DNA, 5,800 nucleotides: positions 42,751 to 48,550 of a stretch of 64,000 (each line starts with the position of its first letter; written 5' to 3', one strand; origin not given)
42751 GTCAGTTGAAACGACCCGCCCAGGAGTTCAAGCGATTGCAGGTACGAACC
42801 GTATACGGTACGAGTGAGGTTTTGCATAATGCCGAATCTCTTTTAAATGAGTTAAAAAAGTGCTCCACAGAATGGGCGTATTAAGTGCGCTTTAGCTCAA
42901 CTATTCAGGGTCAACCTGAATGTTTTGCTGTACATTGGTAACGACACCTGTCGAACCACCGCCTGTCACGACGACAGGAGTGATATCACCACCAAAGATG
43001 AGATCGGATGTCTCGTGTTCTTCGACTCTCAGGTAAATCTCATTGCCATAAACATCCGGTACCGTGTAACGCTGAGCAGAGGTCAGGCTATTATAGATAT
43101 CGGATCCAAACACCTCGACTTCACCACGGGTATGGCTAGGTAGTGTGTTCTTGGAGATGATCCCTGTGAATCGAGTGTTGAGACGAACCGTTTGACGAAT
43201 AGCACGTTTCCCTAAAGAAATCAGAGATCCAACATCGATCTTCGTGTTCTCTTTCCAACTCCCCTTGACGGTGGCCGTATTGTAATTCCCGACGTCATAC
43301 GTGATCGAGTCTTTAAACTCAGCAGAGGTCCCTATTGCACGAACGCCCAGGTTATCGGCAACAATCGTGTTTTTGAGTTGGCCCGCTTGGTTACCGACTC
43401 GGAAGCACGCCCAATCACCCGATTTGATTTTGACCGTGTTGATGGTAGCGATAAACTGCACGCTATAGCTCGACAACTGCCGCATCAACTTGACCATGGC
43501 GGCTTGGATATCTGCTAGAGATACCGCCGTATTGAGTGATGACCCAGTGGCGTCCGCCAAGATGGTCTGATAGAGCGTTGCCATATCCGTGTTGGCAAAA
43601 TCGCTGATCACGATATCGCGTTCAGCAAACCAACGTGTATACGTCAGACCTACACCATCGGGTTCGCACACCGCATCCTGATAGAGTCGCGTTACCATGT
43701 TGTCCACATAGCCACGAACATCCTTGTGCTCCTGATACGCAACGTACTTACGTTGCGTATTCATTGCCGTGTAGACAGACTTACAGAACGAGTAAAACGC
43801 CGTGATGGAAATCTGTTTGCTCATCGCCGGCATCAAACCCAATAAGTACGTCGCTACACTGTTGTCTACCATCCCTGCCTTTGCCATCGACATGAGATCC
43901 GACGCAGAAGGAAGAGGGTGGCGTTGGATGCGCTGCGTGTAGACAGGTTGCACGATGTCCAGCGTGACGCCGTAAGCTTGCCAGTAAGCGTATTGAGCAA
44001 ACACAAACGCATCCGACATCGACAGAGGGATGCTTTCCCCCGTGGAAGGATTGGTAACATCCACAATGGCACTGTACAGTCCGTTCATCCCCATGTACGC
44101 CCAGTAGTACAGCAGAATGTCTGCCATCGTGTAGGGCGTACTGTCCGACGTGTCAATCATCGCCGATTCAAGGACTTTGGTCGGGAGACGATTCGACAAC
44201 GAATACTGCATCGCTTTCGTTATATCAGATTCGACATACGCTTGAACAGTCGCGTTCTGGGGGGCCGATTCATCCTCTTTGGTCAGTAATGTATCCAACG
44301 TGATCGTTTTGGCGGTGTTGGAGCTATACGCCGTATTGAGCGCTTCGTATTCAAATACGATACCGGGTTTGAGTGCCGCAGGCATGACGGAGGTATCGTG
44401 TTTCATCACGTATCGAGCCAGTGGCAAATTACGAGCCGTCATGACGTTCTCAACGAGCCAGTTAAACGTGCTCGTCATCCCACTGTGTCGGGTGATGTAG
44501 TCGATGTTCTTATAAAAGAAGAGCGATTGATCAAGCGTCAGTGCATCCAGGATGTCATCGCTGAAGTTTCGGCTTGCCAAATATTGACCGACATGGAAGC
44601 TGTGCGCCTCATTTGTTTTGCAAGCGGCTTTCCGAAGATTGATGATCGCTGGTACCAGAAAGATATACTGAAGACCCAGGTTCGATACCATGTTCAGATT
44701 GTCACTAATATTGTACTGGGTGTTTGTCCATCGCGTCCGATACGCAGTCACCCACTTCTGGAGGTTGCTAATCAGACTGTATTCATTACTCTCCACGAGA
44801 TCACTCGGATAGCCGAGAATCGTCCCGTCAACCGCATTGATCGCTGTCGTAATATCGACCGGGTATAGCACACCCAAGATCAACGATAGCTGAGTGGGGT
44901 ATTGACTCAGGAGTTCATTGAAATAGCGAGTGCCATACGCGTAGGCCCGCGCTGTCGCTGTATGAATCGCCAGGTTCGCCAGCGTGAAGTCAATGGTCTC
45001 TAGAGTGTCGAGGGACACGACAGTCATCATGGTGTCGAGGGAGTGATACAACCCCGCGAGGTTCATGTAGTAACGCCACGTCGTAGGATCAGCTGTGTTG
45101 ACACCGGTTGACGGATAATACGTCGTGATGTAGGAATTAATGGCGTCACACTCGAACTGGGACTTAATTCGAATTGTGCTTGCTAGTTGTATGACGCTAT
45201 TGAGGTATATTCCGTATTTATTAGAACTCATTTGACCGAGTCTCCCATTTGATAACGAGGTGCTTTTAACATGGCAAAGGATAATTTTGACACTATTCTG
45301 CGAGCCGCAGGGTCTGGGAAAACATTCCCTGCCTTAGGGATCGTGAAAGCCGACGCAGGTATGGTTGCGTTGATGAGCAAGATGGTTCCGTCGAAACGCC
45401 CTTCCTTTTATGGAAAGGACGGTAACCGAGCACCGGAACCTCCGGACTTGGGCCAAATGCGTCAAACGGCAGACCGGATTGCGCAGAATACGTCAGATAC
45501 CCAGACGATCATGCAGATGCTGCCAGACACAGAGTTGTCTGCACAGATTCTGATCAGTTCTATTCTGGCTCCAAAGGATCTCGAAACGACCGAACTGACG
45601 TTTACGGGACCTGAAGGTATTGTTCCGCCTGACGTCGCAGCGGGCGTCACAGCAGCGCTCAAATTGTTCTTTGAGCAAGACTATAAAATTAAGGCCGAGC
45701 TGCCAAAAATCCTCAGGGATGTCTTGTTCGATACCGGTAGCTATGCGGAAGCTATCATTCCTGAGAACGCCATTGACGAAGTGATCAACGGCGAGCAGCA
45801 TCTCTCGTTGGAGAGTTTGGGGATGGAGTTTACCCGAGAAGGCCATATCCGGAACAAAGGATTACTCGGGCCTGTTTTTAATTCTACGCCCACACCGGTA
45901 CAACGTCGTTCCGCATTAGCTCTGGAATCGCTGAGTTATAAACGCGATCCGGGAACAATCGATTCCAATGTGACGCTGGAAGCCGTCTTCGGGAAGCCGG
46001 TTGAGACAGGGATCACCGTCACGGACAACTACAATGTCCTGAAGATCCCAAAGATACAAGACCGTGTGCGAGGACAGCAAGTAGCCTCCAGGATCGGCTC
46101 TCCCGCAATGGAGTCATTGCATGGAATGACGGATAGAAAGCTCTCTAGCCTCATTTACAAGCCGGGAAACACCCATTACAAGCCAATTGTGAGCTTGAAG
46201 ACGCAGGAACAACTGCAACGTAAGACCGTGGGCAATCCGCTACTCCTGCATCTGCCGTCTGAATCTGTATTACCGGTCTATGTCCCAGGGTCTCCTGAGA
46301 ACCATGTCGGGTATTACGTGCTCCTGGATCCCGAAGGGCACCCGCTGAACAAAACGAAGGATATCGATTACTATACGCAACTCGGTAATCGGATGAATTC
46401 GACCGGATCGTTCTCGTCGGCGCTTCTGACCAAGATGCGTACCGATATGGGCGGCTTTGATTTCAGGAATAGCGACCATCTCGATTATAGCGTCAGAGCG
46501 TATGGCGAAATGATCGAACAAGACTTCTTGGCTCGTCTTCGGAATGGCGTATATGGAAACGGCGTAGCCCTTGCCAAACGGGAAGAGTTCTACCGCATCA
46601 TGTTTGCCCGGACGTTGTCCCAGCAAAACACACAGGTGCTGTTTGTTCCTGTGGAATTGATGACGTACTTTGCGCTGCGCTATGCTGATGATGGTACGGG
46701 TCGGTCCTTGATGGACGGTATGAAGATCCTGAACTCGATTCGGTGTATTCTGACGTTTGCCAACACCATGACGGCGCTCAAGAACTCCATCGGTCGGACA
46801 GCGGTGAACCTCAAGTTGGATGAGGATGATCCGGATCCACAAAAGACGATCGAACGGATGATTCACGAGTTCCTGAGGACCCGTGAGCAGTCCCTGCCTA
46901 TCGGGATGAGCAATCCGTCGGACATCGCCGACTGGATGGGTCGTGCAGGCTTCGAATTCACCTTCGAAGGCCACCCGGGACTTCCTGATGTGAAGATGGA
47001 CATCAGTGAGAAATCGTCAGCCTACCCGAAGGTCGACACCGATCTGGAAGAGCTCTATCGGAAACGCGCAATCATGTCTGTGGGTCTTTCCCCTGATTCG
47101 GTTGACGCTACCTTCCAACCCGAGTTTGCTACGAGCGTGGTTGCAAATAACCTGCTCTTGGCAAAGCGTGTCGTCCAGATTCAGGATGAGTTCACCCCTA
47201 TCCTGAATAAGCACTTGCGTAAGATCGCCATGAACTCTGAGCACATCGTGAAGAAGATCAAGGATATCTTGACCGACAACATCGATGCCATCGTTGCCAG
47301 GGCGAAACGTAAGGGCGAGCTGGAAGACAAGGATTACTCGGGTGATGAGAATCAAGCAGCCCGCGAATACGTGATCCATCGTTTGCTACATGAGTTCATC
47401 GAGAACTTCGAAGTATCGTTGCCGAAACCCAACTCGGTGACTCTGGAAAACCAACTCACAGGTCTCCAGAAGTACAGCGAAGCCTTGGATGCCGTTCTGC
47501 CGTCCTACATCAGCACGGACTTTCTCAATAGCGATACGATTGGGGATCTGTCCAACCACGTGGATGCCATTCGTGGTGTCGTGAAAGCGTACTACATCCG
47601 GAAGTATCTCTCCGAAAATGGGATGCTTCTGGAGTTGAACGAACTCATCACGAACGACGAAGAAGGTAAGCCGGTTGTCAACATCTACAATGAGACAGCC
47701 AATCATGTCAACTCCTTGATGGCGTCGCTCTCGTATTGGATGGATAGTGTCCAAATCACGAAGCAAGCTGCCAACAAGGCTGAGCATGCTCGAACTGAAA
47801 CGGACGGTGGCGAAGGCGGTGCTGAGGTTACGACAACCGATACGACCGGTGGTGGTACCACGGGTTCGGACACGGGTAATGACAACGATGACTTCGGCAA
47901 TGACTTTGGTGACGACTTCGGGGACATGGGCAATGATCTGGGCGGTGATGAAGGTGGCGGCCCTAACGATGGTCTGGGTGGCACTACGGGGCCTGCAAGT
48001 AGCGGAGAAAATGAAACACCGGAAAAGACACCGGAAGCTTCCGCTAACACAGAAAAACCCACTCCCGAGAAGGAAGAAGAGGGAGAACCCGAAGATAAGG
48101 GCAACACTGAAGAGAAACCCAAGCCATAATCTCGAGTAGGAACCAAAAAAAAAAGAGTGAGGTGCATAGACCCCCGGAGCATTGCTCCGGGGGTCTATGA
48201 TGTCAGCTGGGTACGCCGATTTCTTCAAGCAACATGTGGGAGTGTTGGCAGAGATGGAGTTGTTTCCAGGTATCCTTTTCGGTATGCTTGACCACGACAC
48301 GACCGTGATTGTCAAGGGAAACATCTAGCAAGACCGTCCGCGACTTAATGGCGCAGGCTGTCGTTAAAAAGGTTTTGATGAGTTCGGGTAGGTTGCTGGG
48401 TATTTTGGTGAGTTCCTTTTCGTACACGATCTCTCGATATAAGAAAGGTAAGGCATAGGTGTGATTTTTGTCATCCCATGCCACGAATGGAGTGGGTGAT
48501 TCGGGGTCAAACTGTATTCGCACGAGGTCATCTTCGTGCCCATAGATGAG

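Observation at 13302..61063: Genome-wide family of intergenic hairpins followed by TATG(A/C/T) on the transcribed strand instead of a U-tract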

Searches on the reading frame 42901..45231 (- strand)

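Call 11: search_protein_families(library=pfam, proteins=[window:42901-45231:-], max_evalue=0.01)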
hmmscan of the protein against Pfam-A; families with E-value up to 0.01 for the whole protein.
window:42901-45231:- (776 aa): 0 families

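Call 12: search_protein_families(library=phrogs, proteins=[window:42901-45231:-], max_evalue=0.00001)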
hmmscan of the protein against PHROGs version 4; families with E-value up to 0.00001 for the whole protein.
window:42901-45231:- (776 aa): 1 family
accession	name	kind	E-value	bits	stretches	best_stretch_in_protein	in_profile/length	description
phrog_3222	-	unknown function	4.5e-202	674.3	1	1-650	1-649/711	-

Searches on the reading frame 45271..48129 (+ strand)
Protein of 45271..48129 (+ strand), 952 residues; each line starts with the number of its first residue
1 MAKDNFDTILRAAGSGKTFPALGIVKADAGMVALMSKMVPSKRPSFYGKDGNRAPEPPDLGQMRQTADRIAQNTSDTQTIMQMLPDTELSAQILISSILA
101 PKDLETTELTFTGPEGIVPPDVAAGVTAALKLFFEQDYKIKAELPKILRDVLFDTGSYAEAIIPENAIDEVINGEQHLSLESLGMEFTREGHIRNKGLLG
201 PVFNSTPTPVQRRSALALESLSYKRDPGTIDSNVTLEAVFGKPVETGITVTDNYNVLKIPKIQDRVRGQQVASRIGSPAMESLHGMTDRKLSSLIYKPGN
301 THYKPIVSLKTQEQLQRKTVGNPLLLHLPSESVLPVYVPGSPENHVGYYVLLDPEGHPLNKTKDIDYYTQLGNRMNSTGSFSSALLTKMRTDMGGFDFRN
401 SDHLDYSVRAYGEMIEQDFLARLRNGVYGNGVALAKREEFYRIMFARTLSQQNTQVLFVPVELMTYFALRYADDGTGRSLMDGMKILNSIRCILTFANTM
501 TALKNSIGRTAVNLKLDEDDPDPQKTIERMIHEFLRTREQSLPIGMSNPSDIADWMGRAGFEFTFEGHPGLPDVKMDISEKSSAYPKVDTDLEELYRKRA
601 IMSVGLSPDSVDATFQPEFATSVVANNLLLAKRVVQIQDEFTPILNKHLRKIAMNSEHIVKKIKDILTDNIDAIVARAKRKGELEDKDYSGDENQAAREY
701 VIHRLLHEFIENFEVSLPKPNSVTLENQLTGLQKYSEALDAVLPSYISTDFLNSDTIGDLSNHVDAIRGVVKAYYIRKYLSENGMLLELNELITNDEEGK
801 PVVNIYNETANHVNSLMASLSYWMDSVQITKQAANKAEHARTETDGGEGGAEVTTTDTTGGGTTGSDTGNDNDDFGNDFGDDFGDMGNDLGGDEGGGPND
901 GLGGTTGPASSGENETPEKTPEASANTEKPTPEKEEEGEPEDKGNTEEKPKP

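Call 11: search_protein_families(library=pfam, proteins=[window:45271-48129:+], max_evalue=0.01)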
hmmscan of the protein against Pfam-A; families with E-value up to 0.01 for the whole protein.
window:45271-48129:+ (952 aa): 0 families

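Call 12: search_protein_families(library=phrogs, proteins=[window:45271-48129:+], max_evalue=0.00001)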
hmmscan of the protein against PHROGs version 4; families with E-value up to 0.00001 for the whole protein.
window:45271-48129:+ (952 aa): 1 family
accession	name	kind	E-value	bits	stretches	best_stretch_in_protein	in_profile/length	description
phrog_3004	-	head and packaging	7.3e-213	710.7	1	27-935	22-927/931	virion structural protein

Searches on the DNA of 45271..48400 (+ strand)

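Call 5: search_dna_similar(query=window:45271-48400:+, collection=phages, mode=near, max_rows=25)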
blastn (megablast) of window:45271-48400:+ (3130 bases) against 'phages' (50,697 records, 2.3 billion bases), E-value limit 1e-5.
No match.
